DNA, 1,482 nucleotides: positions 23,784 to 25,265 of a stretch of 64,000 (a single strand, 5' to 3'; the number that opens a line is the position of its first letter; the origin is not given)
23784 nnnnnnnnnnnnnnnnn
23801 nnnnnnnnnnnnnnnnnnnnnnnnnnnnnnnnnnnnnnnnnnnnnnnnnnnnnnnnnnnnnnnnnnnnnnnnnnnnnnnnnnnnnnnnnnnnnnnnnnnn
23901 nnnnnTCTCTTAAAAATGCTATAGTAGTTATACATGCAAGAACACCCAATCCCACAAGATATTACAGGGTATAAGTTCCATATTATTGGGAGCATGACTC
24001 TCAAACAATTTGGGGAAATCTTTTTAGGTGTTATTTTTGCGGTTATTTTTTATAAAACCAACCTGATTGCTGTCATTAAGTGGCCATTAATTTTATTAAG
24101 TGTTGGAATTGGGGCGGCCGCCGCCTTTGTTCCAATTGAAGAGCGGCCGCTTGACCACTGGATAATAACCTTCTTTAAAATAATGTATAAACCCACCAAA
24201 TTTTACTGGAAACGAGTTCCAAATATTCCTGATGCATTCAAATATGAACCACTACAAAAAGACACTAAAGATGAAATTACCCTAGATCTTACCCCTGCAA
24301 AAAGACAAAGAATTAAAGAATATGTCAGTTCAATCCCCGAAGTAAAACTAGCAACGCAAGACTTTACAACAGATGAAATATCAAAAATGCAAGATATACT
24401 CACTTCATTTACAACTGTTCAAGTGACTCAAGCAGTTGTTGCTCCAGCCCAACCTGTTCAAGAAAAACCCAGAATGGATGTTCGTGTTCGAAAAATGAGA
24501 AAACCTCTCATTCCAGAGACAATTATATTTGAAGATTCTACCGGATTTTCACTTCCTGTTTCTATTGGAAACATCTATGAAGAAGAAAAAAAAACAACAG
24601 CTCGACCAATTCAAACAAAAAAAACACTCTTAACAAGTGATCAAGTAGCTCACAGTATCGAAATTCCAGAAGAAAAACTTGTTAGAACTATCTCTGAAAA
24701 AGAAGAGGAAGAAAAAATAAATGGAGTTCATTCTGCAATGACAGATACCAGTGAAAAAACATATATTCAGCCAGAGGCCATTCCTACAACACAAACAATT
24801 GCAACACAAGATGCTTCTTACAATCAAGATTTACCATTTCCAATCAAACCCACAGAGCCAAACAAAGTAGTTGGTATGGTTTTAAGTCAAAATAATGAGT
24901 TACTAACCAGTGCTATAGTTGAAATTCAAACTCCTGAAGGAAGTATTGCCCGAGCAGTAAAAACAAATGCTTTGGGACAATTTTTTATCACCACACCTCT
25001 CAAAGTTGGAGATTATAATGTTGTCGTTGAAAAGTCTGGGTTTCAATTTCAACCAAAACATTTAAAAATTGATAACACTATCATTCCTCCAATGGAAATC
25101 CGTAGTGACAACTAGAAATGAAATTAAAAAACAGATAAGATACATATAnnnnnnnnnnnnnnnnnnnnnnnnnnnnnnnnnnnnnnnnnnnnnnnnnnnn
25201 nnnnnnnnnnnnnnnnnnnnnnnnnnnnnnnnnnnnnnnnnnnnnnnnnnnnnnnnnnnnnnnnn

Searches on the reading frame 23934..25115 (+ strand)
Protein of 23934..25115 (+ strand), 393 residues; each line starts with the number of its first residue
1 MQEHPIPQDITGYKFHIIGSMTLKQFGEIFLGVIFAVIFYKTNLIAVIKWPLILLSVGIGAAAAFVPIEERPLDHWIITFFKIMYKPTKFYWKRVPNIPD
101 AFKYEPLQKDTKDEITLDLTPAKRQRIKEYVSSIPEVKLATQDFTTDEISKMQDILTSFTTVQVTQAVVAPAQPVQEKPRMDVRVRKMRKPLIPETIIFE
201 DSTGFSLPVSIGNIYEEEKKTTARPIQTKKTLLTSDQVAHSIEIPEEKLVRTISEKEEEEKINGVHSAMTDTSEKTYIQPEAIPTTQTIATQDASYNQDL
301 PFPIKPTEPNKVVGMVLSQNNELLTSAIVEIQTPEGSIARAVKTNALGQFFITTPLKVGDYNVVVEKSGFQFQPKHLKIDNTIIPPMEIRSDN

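Call 11: search_protein_families(library=pfam, proteins=[window:23934-25115:+], max_evalue=0.001)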
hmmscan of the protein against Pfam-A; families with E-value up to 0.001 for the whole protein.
window:23934-25115:+ (393 aa): 2 families
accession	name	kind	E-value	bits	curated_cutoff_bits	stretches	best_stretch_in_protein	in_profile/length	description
PF13620.12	CarboxypepD_reg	-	6.4e-07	30.1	32.3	1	312-373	2-62/82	Carboxypeptidase regulatory-like domain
PF12666.12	PrgI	-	2.7e-06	28.3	27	1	5-89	1-88/91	PrgI family protein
